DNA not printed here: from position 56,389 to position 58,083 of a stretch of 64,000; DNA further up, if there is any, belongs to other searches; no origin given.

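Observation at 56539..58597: Plus-strand ATP-grasp ligase convergent and overlapping with a C39-like cysteine peptidase and a small membrane protein: candidate peptide-modification or RiPP-like module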

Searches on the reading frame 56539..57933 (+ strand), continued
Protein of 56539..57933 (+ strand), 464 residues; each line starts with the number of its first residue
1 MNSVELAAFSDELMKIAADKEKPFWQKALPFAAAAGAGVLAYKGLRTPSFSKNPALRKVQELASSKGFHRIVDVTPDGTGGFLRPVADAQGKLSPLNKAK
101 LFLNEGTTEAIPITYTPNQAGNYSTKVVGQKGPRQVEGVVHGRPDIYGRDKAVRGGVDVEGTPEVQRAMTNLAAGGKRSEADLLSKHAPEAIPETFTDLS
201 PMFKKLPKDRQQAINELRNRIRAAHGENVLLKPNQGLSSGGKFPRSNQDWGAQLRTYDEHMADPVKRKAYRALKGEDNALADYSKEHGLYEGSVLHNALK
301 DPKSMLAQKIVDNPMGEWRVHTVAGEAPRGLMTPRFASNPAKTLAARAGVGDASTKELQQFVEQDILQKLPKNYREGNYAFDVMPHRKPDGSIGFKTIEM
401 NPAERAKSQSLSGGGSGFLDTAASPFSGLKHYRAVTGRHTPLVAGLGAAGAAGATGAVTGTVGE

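Call 45: search_protein_families(library=pfam, proteins=[P0069, P0072, P0074, P0078, P0084, P0096, P0101, P0119, P0125, P0152], max_evalue=0.01)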
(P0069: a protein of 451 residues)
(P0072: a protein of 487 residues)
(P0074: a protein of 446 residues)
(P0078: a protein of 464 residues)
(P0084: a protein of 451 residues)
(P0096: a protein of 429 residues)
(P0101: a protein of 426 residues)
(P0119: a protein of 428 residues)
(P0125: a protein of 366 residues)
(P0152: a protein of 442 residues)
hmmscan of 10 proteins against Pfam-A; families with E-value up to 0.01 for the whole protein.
P0069 (451 aa): 0 families

P0072 (487 aa): 0 families

P0074 (446 aa): 1 family
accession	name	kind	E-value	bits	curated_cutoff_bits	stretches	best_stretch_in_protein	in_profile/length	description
PF14243.11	R2K_3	-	0.00078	20.1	26.3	1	295-383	81-157/169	ATP-grasp domain, R2K clade family 3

P0078 (464 aa): 0 families

P0084 (451 aa): 2 families
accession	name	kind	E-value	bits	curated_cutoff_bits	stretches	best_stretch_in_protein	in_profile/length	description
PF14243.11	R2K_3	-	3.9e-05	24.3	26.3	1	272-388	53-157/169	ATP-grasp domain, R2K clade family 3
PF18299.6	R2K_2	-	0.00043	20.6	26.2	1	304-393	66-142/147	ATP-grasp domain, R2K clade family 2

P0096 (429 aa): 1 family
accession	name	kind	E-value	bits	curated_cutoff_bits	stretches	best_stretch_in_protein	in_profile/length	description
PF14243.11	R2K_3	-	0.0028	18.3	26.3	0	296-385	85-159/169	ATP-grasp domain, R2K clade family 3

P0101 (426 aa): 1 family
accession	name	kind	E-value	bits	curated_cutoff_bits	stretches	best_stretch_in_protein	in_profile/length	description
PF14243.11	R2K_3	-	0.0037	17.9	26.3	1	269-382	61-158/169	ATP-grasp domain, R2K clade family 3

P0119 (428 aa): 1 family
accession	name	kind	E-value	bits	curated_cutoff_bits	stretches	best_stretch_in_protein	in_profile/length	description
PF14243.11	R2K_3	-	0.0026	18.4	26.3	1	228-339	55-157/169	ATP-grasp domain, R2K clade family 3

P0125 (366 aa): 2 families
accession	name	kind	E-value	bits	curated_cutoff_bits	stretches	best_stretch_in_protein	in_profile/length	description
PF14243.11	R2K_3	-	9.6e-06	26.3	26.3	1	113-279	19-158/169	ATP-grasp domain, R2K clade family 3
PF18299.6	R2K_2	-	0.0026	18.1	26.2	1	195-278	64-137/147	ATP-grasp domain, R2K clade family 2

P0152 (442 aa): 0 families
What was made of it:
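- On R2K clade of ATP-grasp enzymes: Six of ten distant relatives give sub-threshold R2K_3 hits, and one reaches 26.3 bits, which equals the cut-off (call 45).
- Closest known: R2K clade of ATP-grasp enzymes. Same: Distant relatives of this family give weak matches to Pfam R2K_3 and R2K_2: E 1e-5 to 4e-3, with one exactly at the gathering score (call 45).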

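Call 50: find_encoding_contigs(protein=P0069, flank=5000, max_places=2)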
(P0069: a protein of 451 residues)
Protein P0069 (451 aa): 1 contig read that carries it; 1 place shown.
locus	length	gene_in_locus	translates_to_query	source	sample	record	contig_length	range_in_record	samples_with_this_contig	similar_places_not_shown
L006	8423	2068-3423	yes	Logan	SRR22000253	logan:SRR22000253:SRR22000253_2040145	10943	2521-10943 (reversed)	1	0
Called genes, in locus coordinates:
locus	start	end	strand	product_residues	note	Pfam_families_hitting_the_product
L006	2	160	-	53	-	?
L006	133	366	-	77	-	-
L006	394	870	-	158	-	-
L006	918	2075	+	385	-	-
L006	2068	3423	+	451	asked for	-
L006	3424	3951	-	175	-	-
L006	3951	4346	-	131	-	-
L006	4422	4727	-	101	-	-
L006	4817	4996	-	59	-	-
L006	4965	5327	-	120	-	-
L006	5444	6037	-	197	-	-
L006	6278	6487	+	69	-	-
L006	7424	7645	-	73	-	-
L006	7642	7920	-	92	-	-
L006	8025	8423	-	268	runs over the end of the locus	PF00929:RNase_T, PF01612:DNA_pol_A_exo1 (faint)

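Call 52: search_protein_families(library=pfam, proteins=[L006:3424-3951:-, L006:918-2075:+, L006:3951-4346:-, L001:7765-8142:-, L005:8775-9299:-, L003:5585-5998:+, L005:5812-5997:+], max_evalue=1)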
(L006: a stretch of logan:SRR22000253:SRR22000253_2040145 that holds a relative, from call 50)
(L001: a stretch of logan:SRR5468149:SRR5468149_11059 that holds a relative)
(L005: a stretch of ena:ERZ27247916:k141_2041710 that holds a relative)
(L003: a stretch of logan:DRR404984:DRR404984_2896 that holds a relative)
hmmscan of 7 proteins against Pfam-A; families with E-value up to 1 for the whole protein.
L006:3424-3951:- (175 aa): 0 families

L006:918-2075:+ (385 aa): 0 families

L006:3951-4346:- (131 aa): 3 families
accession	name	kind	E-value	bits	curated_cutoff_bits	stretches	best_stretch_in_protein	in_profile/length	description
PF25436.1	BSD2_CRD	-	0.034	14.8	27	1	39-88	4-56/69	BSD2 cysteine rich domain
PF00684.25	DnaJ_CXXCXGXG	-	0.036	14.8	32.7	1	38-50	42-54/65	DnaJ central domain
PF01286.23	XPA_N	-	0.45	11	27.1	1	35-43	20-28/32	XPA protein N-terminal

L001:7765-8142:- (125 aa): 0 families

L005:8775-9299:- (174 aa): 3 families
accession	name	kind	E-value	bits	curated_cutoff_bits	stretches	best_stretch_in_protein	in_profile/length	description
PF00249.37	Myb_DNA-binding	-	7.9e-06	26.3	24.4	1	52-93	1-45/46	Myb-like DNA-binding domain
PF07797.19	DUF1639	-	0.0038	17.6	22.2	1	137-156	18-37/50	Protein of unknown function (DUF1639)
PF08281.18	Sigma70_r4_2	-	0.038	14.1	25.7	0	21-41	27-47/54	Sigma-70, region 4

L003:5585-5998:+ (137 aa): 0 families

L005:5812-5997:+ (61 aa): 0 families

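Call 55: find_encoding_contigs(protein=P0084, flank=5000, max_places=2)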
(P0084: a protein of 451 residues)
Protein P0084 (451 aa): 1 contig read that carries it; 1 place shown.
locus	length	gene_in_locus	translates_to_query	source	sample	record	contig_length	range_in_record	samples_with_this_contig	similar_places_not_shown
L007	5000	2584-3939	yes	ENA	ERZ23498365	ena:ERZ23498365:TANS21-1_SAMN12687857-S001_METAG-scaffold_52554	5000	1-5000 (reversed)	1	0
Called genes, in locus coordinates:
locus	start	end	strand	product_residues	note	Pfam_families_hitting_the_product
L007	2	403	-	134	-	?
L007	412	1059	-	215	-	-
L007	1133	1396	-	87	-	-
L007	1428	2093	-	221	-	-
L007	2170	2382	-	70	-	-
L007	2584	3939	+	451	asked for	-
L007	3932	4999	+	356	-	?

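Call 56: find_encoding_contigs(protein=P0074, flank=5000, max_places=2)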
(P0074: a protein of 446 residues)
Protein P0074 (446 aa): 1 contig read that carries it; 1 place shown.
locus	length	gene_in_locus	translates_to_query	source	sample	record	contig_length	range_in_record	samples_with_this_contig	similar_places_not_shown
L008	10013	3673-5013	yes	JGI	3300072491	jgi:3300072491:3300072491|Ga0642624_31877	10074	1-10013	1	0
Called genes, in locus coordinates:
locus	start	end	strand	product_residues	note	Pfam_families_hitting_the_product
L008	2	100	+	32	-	?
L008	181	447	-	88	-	-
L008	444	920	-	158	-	-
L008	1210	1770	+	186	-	-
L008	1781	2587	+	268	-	-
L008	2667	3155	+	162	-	-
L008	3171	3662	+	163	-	-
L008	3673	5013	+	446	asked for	-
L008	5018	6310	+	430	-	PF18823:InPase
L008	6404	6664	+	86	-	-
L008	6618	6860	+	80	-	-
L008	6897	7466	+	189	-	PF00265:TK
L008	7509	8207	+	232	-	-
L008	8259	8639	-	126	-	-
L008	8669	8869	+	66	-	-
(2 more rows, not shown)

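Call 61: find_related_loci(query=A1, collection=viral_contigs, flank=6000)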
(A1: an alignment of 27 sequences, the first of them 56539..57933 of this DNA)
Query A1 (464 aa) in viral_contigs; peptide patterns used: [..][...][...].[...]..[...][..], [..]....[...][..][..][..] (x = any residue, [..] = any of these).
62 stretches matched a pattern; 4 encode a relative of the query (tblastn E <= 1e-3); 4 distinct loci.
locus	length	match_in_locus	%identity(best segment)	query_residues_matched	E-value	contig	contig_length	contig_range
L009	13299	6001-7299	61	16-459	2e-171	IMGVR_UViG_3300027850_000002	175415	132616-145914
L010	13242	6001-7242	43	42-440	8e-92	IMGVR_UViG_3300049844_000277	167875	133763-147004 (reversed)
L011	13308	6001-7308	42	42-440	4e-86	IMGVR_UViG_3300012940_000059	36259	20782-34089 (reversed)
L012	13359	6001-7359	38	19-443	2e-72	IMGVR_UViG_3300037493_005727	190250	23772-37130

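Call 62: find_related_loci(query=A1, collection=metagenome_contigs, flank=6000)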
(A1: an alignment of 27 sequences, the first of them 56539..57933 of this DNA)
Query A1 (464 aa) in metagenome_contigs; peptide patterns used: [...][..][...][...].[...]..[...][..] (x = any residue, [..] = any of these).
103 stretches matched a pattern; 9 encode a relative of the query (tblastn E <= 1e-3); 9 distinct loci.
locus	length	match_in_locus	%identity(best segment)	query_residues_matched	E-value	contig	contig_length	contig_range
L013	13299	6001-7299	61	16-459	3e-171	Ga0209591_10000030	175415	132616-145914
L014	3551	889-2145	62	16-441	2e-175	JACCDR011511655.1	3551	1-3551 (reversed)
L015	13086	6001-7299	43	20-440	3e-97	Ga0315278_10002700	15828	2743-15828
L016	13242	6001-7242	42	42-440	2e-92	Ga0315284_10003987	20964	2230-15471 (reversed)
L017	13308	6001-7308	42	42-440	6e-86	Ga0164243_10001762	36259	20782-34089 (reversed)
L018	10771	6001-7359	38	19-443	5e-77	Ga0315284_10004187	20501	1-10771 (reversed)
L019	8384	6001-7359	39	19-443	5e-76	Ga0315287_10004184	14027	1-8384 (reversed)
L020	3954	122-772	42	247-459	1e-45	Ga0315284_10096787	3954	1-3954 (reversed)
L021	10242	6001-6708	29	210-446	3e-22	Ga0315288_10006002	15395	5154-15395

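Call 73: search_protein_families(library=pfam, proteins=[L012:7477-8628:+], max_evalue=1)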
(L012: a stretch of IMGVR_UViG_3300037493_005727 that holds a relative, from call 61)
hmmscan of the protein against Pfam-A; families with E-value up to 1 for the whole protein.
L012:7477-8628:+ (383 aa): 0 families

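Call 74: search_protein_families(library=ncbifam, proteins=[window:56539-57933:+, L012:7477-8628:+, P0084, P0125], max_evalue=0.1)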
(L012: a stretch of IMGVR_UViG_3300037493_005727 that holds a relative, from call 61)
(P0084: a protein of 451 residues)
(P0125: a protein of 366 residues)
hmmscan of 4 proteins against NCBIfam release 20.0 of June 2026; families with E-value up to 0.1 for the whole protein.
window:56539-57933:+ (464 aa): 0 families

L012:7477-8628:+ (383 aa): 0 families

P0084 (451 aa): 0 families

P0125 (366 aa): 1 family
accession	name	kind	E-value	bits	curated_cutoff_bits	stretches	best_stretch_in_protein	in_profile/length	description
NF009403.0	PRK12767.1-2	equivalog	0.07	12.3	286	0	82-126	134-177/342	carbamoyl phosphate synthase-like protein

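Call 81: fold_search(model_id=the predicted structure, library=pdb)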
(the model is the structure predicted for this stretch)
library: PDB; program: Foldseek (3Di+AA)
matches with E <= 10: 457; with E <= 0.001: 57
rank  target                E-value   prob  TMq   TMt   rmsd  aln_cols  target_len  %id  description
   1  3e5n                  1.0e-05  1.00  0.32  0.41  10.3       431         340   12  Crystal structure of D-alanine-D-alanine ligase from Xanthomonas oryzae pv. oryzae KACC10331 (released 2009-08-18)
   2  4me6                  1.8e-05  1.00  0.31  0.39   9.8       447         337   11  Crystal structure of D-alanine-D-alanine ligase A from Xanthomonas oryzae pathovar oryzae with ADP (released 2014-02-19)
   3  3r5f                  3.0e-05  1.00  0.32  0.41   8.7       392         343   12  Crystal structure of D-alanine-D-alnine ligase from Xanthomonas oryzae pv. oryzae with ATP (released 2011-05-25)
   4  5k2m_A                3.4e-05  1.00  0.31  0.48   9.6       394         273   12  Bifunctional LysX/ArgX from Thermococcus kodakarensis with LysW-gamma-AAA (released 2016-09-07)
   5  3rfc                  4.7e-05  1.00  0.32  0.41   8.4       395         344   12  Crystal structure of D-alanine-D-alanine ligase A from Xanthomonas oryzae pathovar oryzae with ADP (released 2011-05-04)
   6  3q1k_C                4.7e-05  1.00  0.32  0.40   9.8       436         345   11  The Crystal Structure of the D-alanyl-alanine Synthetase A from Salmonella enterica Typhimurium Complexed with ADP (released 2011-01-12)
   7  3se7_C                5.5e-05  1.00  0.30  0.39   9.7       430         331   13  ancient VanA (released 2011-09-14)
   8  3vpd_A                1.1e-04  1.00  0.28  0.42   9.8       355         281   16  LysX from Thermus thermophilus complexed with AMP-PNP (released 2013-02-27)
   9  3se7_D                1.1e-04  1.00  0.31  0.40  10.0       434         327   13  ancient VanA (released 2011-09-14)
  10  3se7_B                1.1e-04  1.00  0.28  0.36  10.4       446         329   11  ancient VanA (released 2011-09-14)
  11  3i12_C                1.4e-04  1.00  0.30  0.37  12.2       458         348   12  The crystal structure of the D-alanyl-alanine synthetase A from Salmonella enterica subsp. enterica serovar Typhimuriu (released 2009-08-18)
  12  8fff                  1.5e-04  1.00  0.31  0.38   9.9       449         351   10  Crystal structure of Staphylococcus aureus D-alanine D-alanine ligase enzyme in complex with acetate (released 2024-05-08)
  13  3se7_A                1.6e-04  1.00  0.31  0.40   9.7       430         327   14  ancient VanA (released 2011-09-14)
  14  5k2m_D                1.7e-04  1.00  0.31  0.48   9.8       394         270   13  Bifunctional LysX/ArgX from Thermococcus kodakarensis with LysW-gamma-AAA (released 2016-09-07)
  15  8evy_A                1.9e-04  1.00  0.31  0.41  10.6       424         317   13  DdlB from Pseudomonas aeruginosa PAO1 in complex with ATP and D-ala-D-ala (released 2023-08-30)
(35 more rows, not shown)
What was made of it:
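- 56539..57933 (+): Gene for a 464-aa divergent ATP-grasp amide ligase, founding a family that Pfam does not detect. Foldseek PDB top hits are Ddl, LysX and VanA, E about 1e-5 (call 81).
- Foldseek agrees (call 81). The Foldseek top hits are D-Ala-D-Ala ligases (call 81).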

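Call 82: search_protein_families(library=phrogs, proteins=[L012:3025-7473:+, L015:4018-7416:+, L010:5344-7374:+, L011:5554-7410:+, P0042, L012:7477-8628:+], max_evalue=0.01)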
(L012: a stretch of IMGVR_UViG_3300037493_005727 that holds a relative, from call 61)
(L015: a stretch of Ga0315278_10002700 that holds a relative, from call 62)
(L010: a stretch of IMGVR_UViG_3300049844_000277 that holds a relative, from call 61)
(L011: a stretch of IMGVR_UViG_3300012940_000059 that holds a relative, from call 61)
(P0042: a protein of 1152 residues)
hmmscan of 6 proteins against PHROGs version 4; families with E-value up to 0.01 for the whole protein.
L012:3025-7473:+ (1482 aa): 1 family
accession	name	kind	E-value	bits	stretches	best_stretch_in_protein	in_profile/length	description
phrog_5016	-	unknown function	0.0092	16.8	0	287-315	2-30/79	-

L015:4018-7416:+ (1132 aa): 1 family
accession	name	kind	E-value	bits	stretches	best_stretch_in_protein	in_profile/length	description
phrog_5016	-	unknown function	0.0013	19.5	1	226-254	2-30/79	-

L010:5344-7374:+ (676 aa): 1 family
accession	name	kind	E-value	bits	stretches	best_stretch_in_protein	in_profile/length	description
phrog_5016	-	unknown function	0.00092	20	1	135-170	2-37/79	-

L011:5554-7410:+ (618 aa): 0 families

P0042 (1152 aa): 13 families
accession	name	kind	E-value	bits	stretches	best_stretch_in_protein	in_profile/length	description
phrog_37402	-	unknown function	8.8e-22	77.1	1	804-932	1079-1211/2639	-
phrog_4272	-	unknown function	1e-18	68.2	1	821-960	122-259/764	-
phrog_10089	-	moron, auxiliary metabolic gene and host takeover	2.4e-18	65.3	1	814-935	877-999/4647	DarB-like antirestriction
phrog_4660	-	head and packaging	1.6e-17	64.2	1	834-958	635-755/765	minor head protein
phrog_30335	-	unknown function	2.6e-16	58.9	1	819-960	754-896/2900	-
phrog_20705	-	head and packaging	5.7e-16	58.9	1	825-966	21-164/690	virion structural protein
phrog_5143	-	unknown function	9.3e-14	50.4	1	825-955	716-848/2204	-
phrog_938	-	lysis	4.8e-13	48.1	1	795-938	1462-1616/2185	endolysin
phrog_29900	-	unknown function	1.8e-12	46.9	1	835-937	779-881/1028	-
phrog_33607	-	unknown function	4.5e-12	46.8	1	842-978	117-248/287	-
phrog_3292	-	unknown function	1.8e-10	41.6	1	122-194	109-182/436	-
phrog_8113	-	unknown function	8.3e-08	33.6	1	116-188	7-80/144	-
phrog_7365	-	unknown function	2.1e-05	25.1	1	125-187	9-73/79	-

L012:7477-8628:+ (383 aa): 0 families
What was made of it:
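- The InPase part of P0042 matches PHROGs named DarB-like antirestriction, minor head and virion structural (call 82).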

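Call 86: search_protein_families(library=pfam, alignment_id=A1, max_evalue=1)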
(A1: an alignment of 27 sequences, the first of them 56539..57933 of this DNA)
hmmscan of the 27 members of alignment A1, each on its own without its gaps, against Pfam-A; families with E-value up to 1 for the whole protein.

A. member 1, window:56539-57933:+ (464 aa): 0 families

B. families by the number of members that match (of 27 scanned): 8 families
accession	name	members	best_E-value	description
PF13056.11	DUF3918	2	0.043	Protein of unknown function (DUF3918)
PF04434.22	SWIM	2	0.11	SWIM zinc finger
PF22465.2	Spike_JR2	1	0.0083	Spike protein P1, second jelly-roll domain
PF00538.25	Linker_histone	1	0.065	linker histone H1 and H5 family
PF17650.6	RACo_linker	1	0.22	RACo linker region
PF07511.17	DUF1525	1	0.23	Protein of unknown function (DUF1525)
PF20303.3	YLATT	1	0.25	YEATS-Like-Associating Three TM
PF09537.16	DUF2383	1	0.27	Domain of unknown function (DUF2383)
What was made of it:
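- On R2K clade of ATP-grasp enzymes: The close family gives none (call 86).
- Closest known: R2K clade of ATP-grasp enzymes. Different: The close family gives no R2K hit at E<=1 (call 86).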

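Call 96: search_protein_families(library=padloc, proteins=[window:56539-57933:+], max_evalue=0.01)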
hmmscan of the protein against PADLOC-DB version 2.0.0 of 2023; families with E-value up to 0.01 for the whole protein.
window:56539-57933:+ (464 aa): 0 families
